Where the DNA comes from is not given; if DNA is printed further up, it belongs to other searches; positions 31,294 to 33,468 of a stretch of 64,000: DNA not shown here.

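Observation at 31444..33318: Cytoplasmic [FeFe]-hydrogenase-like domain fused to an MCP signalling domain (putative H2/redox chemoreceptor)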

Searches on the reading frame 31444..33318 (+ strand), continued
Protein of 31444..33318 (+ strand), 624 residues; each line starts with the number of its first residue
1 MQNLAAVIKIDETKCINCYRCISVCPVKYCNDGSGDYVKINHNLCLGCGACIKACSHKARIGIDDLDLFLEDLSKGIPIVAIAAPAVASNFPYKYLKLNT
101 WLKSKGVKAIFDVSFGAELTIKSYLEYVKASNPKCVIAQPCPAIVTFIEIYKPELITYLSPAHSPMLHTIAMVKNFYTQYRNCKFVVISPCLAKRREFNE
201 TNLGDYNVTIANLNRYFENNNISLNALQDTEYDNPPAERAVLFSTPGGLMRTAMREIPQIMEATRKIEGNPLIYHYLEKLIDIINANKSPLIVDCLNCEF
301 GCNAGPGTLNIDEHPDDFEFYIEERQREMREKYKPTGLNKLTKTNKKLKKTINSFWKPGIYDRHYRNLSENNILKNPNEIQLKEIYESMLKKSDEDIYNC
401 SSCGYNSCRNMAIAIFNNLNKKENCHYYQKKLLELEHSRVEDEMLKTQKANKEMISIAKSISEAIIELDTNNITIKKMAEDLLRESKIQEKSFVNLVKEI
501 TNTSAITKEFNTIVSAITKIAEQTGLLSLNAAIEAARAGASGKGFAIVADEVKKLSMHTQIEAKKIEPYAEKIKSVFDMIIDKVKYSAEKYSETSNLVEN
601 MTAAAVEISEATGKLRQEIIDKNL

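Call 32: find_related_loci(query=A1, collection=genome_contigs, flank=10000)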
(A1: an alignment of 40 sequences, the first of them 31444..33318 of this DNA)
Query A1 (624 aa) in genome_contigs; peptide patterns used: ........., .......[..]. (x = any residue, [..] = any of these).
599 stretches matched a pattern (row limit reached: there are more); 581 encode a relative of the query (tblastn E <= 1e-3); the best 80 are kept; 80 distinct loci.
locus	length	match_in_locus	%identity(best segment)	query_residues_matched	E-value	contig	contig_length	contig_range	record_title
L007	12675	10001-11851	54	2-618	0e+0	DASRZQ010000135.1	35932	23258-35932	MAG TPA_asm: Geobacteraceae bacterium isolate SMAG_U14672 k141_3577301, whole genome shotgun sequence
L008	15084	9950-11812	52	2-615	0e+0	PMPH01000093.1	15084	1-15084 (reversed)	MAG: Acidobacteriaceae bacterium isolate bog_96 73.20110600_S1D.24_contig_3977, whole genome shotgun sequence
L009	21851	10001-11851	53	2-618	0e+0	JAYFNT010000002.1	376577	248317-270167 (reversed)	MAG: Geobacteraceae bacterium isolate 5C_26 c_5C_000000063409, whole genome shotgun sequence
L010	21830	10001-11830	54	1-618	0e+0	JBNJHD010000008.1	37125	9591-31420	MAG: Nanobdellota archaeon isolate Y22_14dBSe1.bin.74 NODE_331_length_37125_cov_16.130854, whole genome shotgun sequence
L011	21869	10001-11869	54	3-618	0e+0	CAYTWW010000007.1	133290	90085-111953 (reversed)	MAG TPA_asm: uncultured Methanosarcinales archaeon isolate SRP167436_co1_14 genome assembly, contig: NODE_78_length_1332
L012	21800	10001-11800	52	2-624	0e+0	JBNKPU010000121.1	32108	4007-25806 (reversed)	MAG: Bacteroidales bacterium isolate G1.bin.32.orig k141_1141539, whole genome shotgun sequence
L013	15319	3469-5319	51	2-618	0e+0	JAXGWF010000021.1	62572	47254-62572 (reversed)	MAG: Geobacteraceae bacterium isolate AnMBR.bin460 bin460_21, whole genome shotgun sequence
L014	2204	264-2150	50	2-619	0e+0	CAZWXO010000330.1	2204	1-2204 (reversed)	MAG TPA_asm: uncultured bacterium isolate binchicken_co113_116 genome assembly, contig: NODE_59473_length_2204_cov_3.184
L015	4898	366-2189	52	2-612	0e+0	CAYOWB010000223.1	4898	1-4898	MAG TPA_asm: uncultured Bacteriovoracaceae bacterium isolate SRP290908_co2_381 genome assembly, contig: NODE_26437_lengt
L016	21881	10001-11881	52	1-623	0e+0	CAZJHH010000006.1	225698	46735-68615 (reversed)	MAG TPA_asm: uncultured Synergistaceae bacterium isolate SRP241341_co1_106 genome assembly, contig: NODE_43_length_22569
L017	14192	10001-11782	53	1-582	0e+0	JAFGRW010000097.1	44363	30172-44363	MAG: Spirochaetes bacterium isolate Zod_Metabat.857 k87_9797518, whole genome shotgun sequence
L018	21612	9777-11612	51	4-615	0e+0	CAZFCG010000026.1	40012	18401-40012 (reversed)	MAG TPA_asm: uncultured Geobacter sp. isolate SRP239243_co2_338 genome assembly, contig: NODE_1340_length_40012_cov_5.73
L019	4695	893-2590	54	4-601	0e+0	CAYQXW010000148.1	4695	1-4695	MAG TPA_asm: uncultured Planctomycetales bacterium isolate SRP220891_co4_133 genome assembly, contig: NODE_33852_length_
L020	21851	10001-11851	54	2-618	0e+0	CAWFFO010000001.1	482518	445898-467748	MAG: uncultured delta proteobacterium isolate MFD02416.bin.2.73 genome assembly, contig: contig_100105, whole genome sho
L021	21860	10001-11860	50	2-615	0e+0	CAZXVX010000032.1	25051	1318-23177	MAG TPA_asm: uncultured Terracidiphilus sp. isolate binchicken_co3_522 genome assembly, contig: NODE_6192_length_25051_c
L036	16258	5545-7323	50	3-582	0e+0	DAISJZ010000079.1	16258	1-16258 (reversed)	MAG TPA_asm: Spirochaetota bacterium isolate CTOTU18752 NODE_2809_length_16258_cov_20.003271, whole genome shotgun seque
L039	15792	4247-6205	46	4-623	0e+0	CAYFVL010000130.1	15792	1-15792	MAG TPA_asm: uncultured Fibrobacterota bacterium isolate ERP107533_co1_170 genome assembly, contig: NODE_3081_length_157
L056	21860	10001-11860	48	1-614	0e+0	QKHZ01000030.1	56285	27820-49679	MAG: bacterium isolate SZUA-567 scaffold_844, whole genome shotgun sequence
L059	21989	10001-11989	46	4-608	0e+0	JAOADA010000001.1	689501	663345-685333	MAG: Brevinematales bacterium isolate SKW221 NODE_1_length_689501_cov_16.426560, whole genome shotgun sequence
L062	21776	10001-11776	46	4-616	0e+0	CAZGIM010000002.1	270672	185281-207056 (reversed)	MAG TPA_asm: uncultured Prolixibacteraceae bacterium isolate SRP263991_co1_301 genome assembly, contig: NODE_9_length_27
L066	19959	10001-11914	47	4-607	0e+0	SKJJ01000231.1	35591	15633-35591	MAG: Chitinispirillum sp. isolate CSBr16_98 CSBr16-527, whole genome shotgun sequence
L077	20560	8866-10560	50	1-593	0e+0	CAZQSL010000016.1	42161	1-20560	MAG TPA_asm: uncultured bacterium isolate binchicken_co117_2 genome assembly, contig: NODE_1722_length_42161_cov_10.1894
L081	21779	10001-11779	48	3-582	0e+0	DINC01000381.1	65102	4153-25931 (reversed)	MAG TPA_asm: Spirochaetia bacterium UBA5550 UBA5550_contig_248, whole genome shotgun sequence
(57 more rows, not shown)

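Call 36: search_protein_families(library=pfam, proteins=[L056:12038-14374:+, L059:3418-4518:-, L039:7571-8056:-, L062:11818-13767:-, L081:12020-12664:+, L077:16581-17417:+, L066:5273-6709:-, L036:7-1503:+], max_evalue=0.00001)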
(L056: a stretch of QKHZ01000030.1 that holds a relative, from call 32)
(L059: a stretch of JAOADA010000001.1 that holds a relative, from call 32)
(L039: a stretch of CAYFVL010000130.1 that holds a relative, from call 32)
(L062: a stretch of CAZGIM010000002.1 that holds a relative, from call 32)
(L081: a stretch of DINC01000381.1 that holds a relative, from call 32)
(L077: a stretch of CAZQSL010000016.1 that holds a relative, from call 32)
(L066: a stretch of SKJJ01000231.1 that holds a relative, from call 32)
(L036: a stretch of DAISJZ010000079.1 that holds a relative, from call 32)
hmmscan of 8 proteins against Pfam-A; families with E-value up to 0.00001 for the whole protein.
L056:12038-14374:+ (778 aa): 4 families
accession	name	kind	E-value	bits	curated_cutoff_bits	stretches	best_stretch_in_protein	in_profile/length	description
PF01584.24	CheW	-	1e-24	87.1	23.5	1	635-764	1-135/138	CheW-like domain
PF01627.28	Hpt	-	1.5e-24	86.5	24.6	2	196-292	1-83/84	Hpt domain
PF02518.31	HATPase_c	-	4.7e-19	69.3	26.4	1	491-630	3-110/111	Histidine kinase-, DNA gyrase B-, and HSP90-like ATPase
PF02895.20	H-kinase_dim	-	8.7e-17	61.8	23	1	383-444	2-68/68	Signal transducing histidine kinase, homodimeric domain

L059:3418-4518:- (366 aa): 2 families
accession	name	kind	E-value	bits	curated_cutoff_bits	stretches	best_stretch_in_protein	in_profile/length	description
PF01339.22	CheB_methylest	-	1e-50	172.3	24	1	180-359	1-174/174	CheB methylesterase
PF00072.30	Response_reg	-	6.6e-20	71.8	30.2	1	10-116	1-100/111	Response regulator receiver domain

L039:7571-8056:- (161 aa): 1 family
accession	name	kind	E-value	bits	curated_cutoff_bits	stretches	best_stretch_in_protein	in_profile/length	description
PF01584.24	CheW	-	1.4e-29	102.9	23.5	1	20-154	2-136/138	CheW-like domain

L062:11818-13767:- (649 aa): 7 families
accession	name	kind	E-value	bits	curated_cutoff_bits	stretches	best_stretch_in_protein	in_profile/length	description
PF00072.30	Response_reg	-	1.4e-44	151.2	30.2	2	533-644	1-111/111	Response regulator receiver domain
PF02518.31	HATPase_c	-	6.4e-22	78.5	26.4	1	400-509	2-110/111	Histidine kinase-, DNA gyrase B-, and HSP90-like ATPase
PF13426.13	PAS_9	-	5.3e-17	62.4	27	1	159-263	2-102/103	PAS domain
PF00989.32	PAS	-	7.9e-17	61.7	22.6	1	150-262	3-113/113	PAS fold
PF00512.31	HisKA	-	1.2e-12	48.1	26.9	1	286-348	2-63/66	His Kinase A (phospho-acceptor) domain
PF13188.13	PAS_8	-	1.5e-09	37.8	21.8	1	149-208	2-56/65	PAS domain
PF08448.16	PAS_4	-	4.1e-07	30.6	23.1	1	156-266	3-109/110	PAS fold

L081:12020-12664:+ (214 aa): 3 families
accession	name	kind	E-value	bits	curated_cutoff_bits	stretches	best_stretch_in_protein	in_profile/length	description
PF00072.30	Response_reg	-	4.6e-30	104.5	30.2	1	6-117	1-110/111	Response regulator receiver domain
PF00196.25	GerE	-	8.9e-18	64.1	23.5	1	149-205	1-57/57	Bacterial regulatory proteins, luxR family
PF08281.18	Sigma70_r4_2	-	1.9e-06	27.8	25.7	1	149-193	9-54/54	Sigma-70, region 4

L077:16581-17417:+ (278 aa): 4 families
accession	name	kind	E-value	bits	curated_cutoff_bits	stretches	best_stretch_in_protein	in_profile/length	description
PF01739.24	CheR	-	3.3e-60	203.3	27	1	81-271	1-190/195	CheR methyltransferase, SAM binding domain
PF03705.20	CheR_N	-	3.4e-15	55.9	27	1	15-65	2-52/53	CheR methyltransferase, all-alpha domain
PF13649.12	Methyltransf_25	-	4.1e-06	27.8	27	0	202-250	49-97/97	Methyltransferase domain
PF08242.18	Methyltransf_12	-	5.4e-06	27.5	30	0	204-252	54-98/98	Methyltransferase domain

L066:5273-6709:- (478 aa): 10 families
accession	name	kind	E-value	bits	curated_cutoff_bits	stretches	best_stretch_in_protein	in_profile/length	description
PF00158.32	Sigma54_activat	-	7.8e-70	234.4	20.2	1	166-333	1-168/168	Sigma-54 interaction domain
PF25601.1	AAA_lid_14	-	2.2e-25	88.7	27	1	338-415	1-78/87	AAA+ ATPase lid domain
PF14532.12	Sigma54_activ_2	-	9.4e-24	84.7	25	1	167-337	1-138/138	Sigma-54 interaction domain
PF02954.25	HTH_8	-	6.6e-15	55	22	1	440-475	6-41/42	Bacterial regulatory protein, Fis family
PF13426.13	PAS_9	-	4.2e-13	49.9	27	1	43-141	2-102/103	PAS domain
PF00989.32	PAS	-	5.9e-11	42.8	22.6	1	37-140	6-113/113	PAS fold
PF08448.16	PAS_4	-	9.1e-08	32.8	23.1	1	41-141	4-106/110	PAS fold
PF13188.13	PAS_8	-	1e-07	32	21.8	1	34-74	3-40/65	PAS domain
PF07728.20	AAA_5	-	9.3e-07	29.4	22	1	190-308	2-123/139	AAA domain (dynein-related subfamily)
PF01078.27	Mg_chelatase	-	6.9e-06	26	20.3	0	245-308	93-158/207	Magnesium chelatase, subunit ChlI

L036:7-1503:+ (498 aa): 3 families
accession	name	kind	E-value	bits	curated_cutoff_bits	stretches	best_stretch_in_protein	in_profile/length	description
PF00346.24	Complex1_49kDa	-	6.9e-55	186.4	24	2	224-392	3-171/271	Respiratory-chain NADH dehydrogenase, 49 Kd subunit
PF00329.25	Complex1_30kDa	-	1.6e-16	61.4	22.5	1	13-79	53-118/124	Respiratory-chain NADH dehydrogenase, 30 Kd subunit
PF00374.24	NiFeSe_Hases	-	2.4e-12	47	25.8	1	146-214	1-68/508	Nickel-dependent hydrogenase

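Call 48: predict_structure(alignment_id=A1)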
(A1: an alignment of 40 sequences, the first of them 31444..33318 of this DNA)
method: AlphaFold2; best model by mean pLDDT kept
length: 624 residues; sequences in the alignment: 40
mean_pLDDT: 87.8   pTM: 0.71
mean pLDDT of the five models: 87.8, 86.3, 85.3, 83.6, 83.1
residues with pLDDT >= 90: 326; 70-90: 272; 50-70: 25; < 50: 1
segments of 3 or more residues with pLDDT < 50: none
pLDDT, mean of each block of 10 residues (from residue 1): 88 95 94 94 94 93 96 97 90 91 96 89 92 90 95 95 93 94 96 94 95 95 93 70 69 84 91 94 95 91 89 86 81 66 70 89 93 92 95 85 89 95 93 92 90 83 84 85 84 83 77 82 83 80 79 85 81 83 84 83 84 82 72
secondary structure, 60 per line:
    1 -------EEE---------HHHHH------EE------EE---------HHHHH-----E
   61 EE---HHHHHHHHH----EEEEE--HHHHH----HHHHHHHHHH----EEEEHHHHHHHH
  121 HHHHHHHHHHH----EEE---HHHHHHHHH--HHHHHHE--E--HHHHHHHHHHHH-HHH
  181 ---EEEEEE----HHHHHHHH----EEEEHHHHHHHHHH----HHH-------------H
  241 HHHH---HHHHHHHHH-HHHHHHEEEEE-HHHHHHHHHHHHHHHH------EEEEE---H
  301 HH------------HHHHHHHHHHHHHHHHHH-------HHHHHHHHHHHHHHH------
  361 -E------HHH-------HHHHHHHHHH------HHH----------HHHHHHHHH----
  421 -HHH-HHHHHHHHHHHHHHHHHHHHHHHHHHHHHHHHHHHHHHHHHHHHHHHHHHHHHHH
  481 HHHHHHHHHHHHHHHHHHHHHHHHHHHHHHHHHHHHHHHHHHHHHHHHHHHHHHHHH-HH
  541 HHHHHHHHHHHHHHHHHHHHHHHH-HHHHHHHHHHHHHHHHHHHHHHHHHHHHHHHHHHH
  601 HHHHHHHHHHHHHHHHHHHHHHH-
elements in order: E8-10 H20-24 H50-54 E60-62 H66-74 E79-83 H86-90 H95-104 E109-112 H113-131 E136-138 H142-150 H153-158 H165-176 E184-189 H194-201 E206-209 H210-219 H240-244 H248-256 H258-263 E264-268 H270-285 E292-296 H315-332 H340-354 H379-388 H408-416 H426-537 H539-564 H566-623

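Call 51: fold_search(model_id=the predicted structure, library=pdb)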
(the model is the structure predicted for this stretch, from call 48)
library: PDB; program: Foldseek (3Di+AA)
matches with E <= 10: 580; with E <= 0.001: 85
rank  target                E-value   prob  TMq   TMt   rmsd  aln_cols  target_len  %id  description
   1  8zqd_A                6.7e-19  1.00  0.48  0.47   5.0       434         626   23  Anaerobically isolated active [FeFe]-hydrogenase CbA5H (released 2025-01-01)
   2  9f46_B                9.4e-18  1.00  0.44  0.45   4.6       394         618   24  crystal structure of apo-[FeFe]-hydrogenase CbA5H from Clostridium beijerinckii (released 2024-12-18)
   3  9f46_A                1.5e-17  1.00  0.45  0.45   4.6       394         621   24  crystal structure of apo-[FeFe]-hydrogenase CbA5H from Clostridium beijerinckii (released 2024-12-18)
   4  8a6t_A                3.0e-16  1.00  0.49  0.53   4.7       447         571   21  Cryo-EM structure of the electron bifurcating Fe-Fe hydrogenase HydABC complex from Thermoanaerobacter kivui in the re (released 2023-02-15)
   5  9gnk                  3.5e-16  1.00  0.48  0.61   6.4       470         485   20  Desulfovibrio desulfuricans [FeFe]-hydrogenase variant with both subunits linked by a 13 amino acid linker peptide deriv (released 2025-09-24)
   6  8ryh                  7.5e-16  1.00  0.49  0.64   5.9       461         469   20  Desulfovibrio desulfuricans [FeFe]-hydrogenase variant with both subunits linked by a linker peptide derived from a grou (released 2025-02-19)
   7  7p8n_a                7.9e-16  1.00  0.43  0.42   6.7       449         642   20  TmHydABC- T. maritima hydrogenase with bridge closed (released 2022-09-14)
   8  8ru6                  9.2e-16  1.00  0.49  0.62   6.3       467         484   20  Desulfovibrio desulfuricans [FeFe]-hydrogenase variant with both subunits linked by a 4 amino acid linker peptide derive (released 2025-02-12)
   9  9gbu_A                1.2e-15  1.00  0.49  0.62   4.8       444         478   21  Desulfovibrio desulfuricans [FeFe]-hydrogenase variant with both subunits linked by a 13 amino acid linker peptide der (released 2025-08-13)
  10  9gbu_B                4.9e-15  1.00  0.48  0.61   6.7       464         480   20  Desulfovibrio desulfuricans [FeFe]-hydrogenase variant with both subunits linked by a 13 amino acid linker peptide der (released 2025-08-13)
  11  5la3_A                5.5e-15  1.00  0.47  0.51   5.3       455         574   19  [FeFe]-hydrogenase CpI from Clostridium pasteurianum, variant E279A (released 2017-06-21)
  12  6gm2_A                6.1e-15  1.00  0.47  0.51   5.1       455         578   20  [FeFe]-hydrogenase CpI from Clostridium pasteurianum, variant E282D (released 2018-11-07)
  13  4xdc_B                6.7e-15  1.00  0.48  0.51   4.8       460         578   20  Active semisynthetic [FeFe]-hydrogenase CpI with aza-dithiolato-bridged [2Fe] cofactor (released 2015-11-11)
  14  6gly_B                6.7e-15  1.00  0.47  0.51   5.1       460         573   18  [FeFe]-hydrogenase CpI from Clostridium pasteurianum, variant C299A (released 2018-11-07)
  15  6glz_A                7.1e-15  1.00  0.47  0.50   6.4       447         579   21  [FeFe]-hydrogenase CpI from Clostridium pasteurianum, variant C299D (released 2018-11-07)
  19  7qv7_D                1.0e-14  1.00  0.48  0.66   4.7       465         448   21  Cryo-EM structure of Hydrogen-dependent CO2 reductase. (released 2022-07-06)
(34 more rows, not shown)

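Call 63: find_encoding_contigs(protein=P0039, flank=10000, max_places=1)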
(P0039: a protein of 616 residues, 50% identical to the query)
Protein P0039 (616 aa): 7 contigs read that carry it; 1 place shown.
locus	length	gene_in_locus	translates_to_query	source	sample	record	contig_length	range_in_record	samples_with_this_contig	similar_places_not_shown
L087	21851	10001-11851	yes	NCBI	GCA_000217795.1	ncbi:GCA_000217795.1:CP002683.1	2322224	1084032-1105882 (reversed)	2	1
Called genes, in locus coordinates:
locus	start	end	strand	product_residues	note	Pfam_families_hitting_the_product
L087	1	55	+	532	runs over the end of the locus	PF01590:GAF, PF13185:GAF_2, PF13492:GAF_3 (weak), PF00158:Sigma54_activat, PF14532:Sigma54_activ_2, PF07728:AAA_5, PF25601:AAA_lid_14, PF02954:HTH_8, +2 more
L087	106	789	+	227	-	PF03167:UDG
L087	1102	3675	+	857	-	PF01624:MutS_I, PF05188:MutS_II, PF05192:MutS_III, PF05190:MutS_IV, PF00488:MutS_V, PF27441:MutS_C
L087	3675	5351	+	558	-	PF11741:AMIN, PF01520:Amidase_3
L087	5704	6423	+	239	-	PF00582:Usp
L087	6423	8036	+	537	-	PF00474:SSF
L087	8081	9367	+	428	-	PF08245:Mur_ligase_M, PF02875:Mur_ligase_C (weak), PF27239:FOL3_C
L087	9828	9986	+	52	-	-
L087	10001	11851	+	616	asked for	PF12797:Fer4_2 (faint), PF12837:Fer4_6 (faint), PF12838:Fer4_7 (weak), PF13237:Fer4_10, PF00037:Fer4 (weak), PF02906:Fe_hyd_lg_C, PF00015:MCPsignal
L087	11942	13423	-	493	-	PF20695:UbiD_N, PF01977:UbiD, PF20696:UbiD_C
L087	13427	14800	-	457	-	PF13230:GATase_4, PF13522:GATase_6, PF13537:GATase_7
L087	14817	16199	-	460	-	PF01523:PmbA_TldD_1st, PF19290:PmbA_TldD_2nd, PF19289:PmbA_TldD_3rd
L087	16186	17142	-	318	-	PF00294:PfkB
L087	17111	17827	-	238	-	PF00882:Zn_dep_PLPC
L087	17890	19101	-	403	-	PF01979:Amidohydro_1, PF07969:Amidohydro_3 (faint)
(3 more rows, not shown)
